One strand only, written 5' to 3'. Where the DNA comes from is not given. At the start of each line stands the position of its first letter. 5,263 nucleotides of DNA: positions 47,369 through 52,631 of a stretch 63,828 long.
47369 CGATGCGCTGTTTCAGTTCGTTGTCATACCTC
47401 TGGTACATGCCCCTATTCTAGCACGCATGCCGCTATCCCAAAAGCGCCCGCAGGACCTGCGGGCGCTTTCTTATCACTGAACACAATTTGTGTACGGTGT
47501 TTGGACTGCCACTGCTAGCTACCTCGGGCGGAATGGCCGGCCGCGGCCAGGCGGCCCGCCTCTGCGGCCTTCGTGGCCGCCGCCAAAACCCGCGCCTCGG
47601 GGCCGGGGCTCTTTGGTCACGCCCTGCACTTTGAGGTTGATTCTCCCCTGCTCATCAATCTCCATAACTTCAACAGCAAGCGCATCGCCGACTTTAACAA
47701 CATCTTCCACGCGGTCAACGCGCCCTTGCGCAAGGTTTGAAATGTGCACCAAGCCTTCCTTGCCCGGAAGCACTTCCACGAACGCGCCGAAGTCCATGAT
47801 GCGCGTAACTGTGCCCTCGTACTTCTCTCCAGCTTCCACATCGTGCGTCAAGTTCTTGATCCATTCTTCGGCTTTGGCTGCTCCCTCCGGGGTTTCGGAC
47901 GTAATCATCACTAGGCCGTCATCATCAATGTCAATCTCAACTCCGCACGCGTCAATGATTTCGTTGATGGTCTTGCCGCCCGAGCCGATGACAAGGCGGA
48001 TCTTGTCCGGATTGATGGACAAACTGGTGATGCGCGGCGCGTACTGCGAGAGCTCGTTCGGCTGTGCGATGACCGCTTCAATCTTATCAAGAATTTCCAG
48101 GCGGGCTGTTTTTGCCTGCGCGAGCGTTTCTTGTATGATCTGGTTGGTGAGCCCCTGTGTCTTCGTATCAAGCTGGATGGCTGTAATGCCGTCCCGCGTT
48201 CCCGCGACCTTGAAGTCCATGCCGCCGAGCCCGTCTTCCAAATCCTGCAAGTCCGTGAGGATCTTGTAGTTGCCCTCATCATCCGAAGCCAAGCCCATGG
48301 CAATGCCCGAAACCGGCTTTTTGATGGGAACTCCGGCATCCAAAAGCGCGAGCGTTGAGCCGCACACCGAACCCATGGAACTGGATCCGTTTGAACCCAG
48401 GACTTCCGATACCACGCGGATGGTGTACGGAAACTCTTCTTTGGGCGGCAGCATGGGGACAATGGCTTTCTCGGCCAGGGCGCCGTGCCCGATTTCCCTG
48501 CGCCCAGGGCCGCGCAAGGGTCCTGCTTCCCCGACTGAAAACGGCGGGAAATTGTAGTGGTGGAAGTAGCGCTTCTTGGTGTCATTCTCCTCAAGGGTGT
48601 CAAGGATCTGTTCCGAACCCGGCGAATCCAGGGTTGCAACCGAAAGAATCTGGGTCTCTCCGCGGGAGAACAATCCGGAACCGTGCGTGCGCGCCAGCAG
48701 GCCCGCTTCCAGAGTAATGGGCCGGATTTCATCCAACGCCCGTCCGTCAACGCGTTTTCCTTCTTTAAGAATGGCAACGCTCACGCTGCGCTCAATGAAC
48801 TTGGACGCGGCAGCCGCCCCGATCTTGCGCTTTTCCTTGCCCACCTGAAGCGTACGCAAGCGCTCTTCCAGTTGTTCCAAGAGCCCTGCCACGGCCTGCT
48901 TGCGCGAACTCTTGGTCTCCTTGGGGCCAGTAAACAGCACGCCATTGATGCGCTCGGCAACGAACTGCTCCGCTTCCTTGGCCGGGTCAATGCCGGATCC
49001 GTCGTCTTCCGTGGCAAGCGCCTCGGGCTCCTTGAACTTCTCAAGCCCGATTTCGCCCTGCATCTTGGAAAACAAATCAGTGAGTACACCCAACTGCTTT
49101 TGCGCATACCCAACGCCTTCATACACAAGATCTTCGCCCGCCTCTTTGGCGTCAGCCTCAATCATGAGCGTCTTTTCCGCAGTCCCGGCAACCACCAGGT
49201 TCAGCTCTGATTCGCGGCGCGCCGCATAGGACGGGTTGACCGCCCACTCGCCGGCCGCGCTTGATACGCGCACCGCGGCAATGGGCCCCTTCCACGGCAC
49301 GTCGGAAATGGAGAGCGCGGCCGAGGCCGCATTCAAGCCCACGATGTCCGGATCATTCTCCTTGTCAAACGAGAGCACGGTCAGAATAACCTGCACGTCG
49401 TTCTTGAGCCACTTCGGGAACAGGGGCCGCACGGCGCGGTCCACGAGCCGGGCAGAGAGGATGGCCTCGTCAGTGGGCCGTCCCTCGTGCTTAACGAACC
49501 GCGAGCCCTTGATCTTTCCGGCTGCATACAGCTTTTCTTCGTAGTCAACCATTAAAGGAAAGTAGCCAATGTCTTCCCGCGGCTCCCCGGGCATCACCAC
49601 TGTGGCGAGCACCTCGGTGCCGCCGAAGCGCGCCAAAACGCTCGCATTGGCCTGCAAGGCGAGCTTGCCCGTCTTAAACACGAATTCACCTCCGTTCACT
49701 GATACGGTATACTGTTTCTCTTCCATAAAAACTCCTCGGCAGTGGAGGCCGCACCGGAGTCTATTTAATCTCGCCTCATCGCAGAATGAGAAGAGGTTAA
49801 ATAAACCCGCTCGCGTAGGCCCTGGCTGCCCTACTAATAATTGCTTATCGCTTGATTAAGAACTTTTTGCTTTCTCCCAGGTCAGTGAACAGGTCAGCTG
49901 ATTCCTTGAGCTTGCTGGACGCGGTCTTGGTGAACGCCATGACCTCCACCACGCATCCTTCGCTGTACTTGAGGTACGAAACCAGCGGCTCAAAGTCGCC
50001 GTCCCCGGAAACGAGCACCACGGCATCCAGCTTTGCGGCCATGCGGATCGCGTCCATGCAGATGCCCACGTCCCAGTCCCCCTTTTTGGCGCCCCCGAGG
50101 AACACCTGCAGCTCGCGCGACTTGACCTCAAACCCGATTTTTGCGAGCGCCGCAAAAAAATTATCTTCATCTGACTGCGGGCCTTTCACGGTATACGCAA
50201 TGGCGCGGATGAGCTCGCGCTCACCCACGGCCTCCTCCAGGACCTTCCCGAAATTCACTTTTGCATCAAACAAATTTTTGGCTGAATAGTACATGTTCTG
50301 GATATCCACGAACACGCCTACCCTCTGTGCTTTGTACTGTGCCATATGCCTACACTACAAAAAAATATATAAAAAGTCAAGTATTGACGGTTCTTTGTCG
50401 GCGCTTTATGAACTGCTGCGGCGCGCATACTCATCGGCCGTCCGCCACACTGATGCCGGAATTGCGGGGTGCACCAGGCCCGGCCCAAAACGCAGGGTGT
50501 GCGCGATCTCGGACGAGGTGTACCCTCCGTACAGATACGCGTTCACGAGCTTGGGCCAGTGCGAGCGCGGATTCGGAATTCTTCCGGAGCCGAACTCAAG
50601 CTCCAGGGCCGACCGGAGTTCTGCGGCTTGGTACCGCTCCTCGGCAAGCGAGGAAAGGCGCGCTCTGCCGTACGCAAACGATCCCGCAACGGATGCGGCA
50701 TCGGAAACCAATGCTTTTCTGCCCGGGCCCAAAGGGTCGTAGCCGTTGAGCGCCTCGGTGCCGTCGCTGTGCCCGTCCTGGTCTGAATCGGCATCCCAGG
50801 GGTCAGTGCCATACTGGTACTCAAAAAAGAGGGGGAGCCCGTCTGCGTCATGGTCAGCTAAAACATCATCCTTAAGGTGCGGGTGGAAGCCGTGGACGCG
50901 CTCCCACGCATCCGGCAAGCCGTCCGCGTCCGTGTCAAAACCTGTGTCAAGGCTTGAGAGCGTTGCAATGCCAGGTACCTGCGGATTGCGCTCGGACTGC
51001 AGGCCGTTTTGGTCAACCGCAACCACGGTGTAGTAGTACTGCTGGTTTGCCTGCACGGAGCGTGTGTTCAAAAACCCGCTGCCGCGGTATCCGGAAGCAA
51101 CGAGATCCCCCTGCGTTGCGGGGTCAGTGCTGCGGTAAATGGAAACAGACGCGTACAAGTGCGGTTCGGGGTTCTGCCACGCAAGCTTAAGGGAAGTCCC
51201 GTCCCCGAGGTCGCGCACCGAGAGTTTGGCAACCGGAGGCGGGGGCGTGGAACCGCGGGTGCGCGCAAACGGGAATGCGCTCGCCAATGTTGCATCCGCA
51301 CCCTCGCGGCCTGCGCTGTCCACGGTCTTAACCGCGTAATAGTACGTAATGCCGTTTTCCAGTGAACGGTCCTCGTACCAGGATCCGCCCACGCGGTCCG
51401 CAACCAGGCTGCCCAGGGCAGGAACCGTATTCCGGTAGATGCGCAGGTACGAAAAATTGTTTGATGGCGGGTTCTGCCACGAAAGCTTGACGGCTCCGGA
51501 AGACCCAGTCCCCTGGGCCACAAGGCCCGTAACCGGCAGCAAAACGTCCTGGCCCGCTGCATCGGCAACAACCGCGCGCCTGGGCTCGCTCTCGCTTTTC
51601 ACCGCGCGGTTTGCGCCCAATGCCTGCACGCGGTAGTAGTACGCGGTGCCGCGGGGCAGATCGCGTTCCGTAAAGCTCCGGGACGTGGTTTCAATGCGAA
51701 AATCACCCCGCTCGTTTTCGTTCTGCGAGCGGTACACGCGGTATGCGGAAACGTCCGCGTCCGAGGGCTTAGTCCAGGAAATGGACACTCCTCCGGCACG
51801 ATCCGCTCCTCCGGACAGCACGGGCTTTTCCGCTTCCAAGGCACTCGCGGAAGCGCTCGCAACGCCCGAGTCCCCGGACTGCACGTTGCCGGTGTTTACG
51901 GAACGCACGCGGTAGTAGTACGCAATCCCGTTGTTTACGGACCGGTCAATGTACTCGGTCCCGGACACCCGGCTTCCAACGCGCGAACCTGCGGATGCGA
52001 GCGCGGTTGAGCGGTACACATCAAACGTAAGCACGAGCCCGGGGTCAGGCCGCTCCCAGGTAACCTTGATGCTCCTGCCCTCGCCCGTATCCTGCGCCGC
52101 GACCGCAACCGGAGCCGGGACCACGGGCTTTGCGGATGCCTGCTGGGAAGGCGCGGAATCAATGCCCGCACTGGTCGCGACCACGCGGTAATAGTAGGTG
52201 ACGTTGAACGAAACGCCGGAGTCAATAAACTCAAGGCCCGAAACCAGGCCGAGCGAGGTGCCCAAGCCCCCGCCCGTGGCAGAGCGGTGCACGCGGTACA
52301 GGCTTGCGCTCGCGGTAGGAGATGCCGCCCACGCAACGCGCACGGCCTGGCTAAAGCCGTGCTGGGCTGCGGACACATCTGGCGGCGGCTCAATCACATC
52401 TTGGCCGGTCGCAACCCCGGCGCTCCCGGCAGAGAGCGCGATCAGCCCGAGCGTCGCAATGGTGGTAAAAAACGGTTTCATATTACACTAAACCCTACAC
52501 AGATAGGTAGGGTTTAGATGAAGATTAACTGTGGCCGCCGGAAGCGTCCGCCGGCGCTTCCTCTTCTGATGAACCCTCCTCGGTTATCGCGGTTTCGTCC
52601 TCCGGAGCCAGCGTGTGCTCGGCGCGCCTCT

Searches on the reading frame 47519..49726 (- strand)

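Call 49: search_protein_families(library=pfam, proteins=[window:47519-49726:-], max_evalue=0.00001)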
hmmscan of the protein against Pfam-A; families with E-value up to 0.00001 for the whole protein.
window:47519-49726:- (735 aa): 4 families
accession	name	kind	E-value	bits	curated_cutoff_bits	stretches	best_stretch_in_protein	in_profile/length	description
PF01138.27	RNase_PH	-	9.7e-52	175.2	25.5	2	16-144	6-130/130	3' exoribonuclease family, domain 1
PF00575.29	S1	-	2.3e-17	63.5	22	1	630-699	2-72/74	S1 RNA binding domain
PF00013.35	KH_1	-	3.6e-12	46.3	21.5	1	568-624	3-65/66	KH domain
PF03725.20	RNase_PH_C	-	1.1e-10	41.7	20.8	0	471-540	2-66/67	3' exoribonuclease family, domain 2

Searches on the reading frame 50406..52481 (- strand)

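Call 49: search_protein_families(library=pfam, proteins=[window:50406-52481:-], max_evalue=0.00001)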
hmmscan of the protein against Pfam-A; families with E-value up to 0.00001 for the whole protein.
window:50406-52481:- (691 aa): 1 family
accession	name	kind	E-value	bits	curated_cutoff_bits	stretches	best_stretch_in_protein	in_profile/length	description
PF00041.27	fn3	-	1.3e-17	64.2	25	1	231-299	15-79/84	Fibronectin type III domain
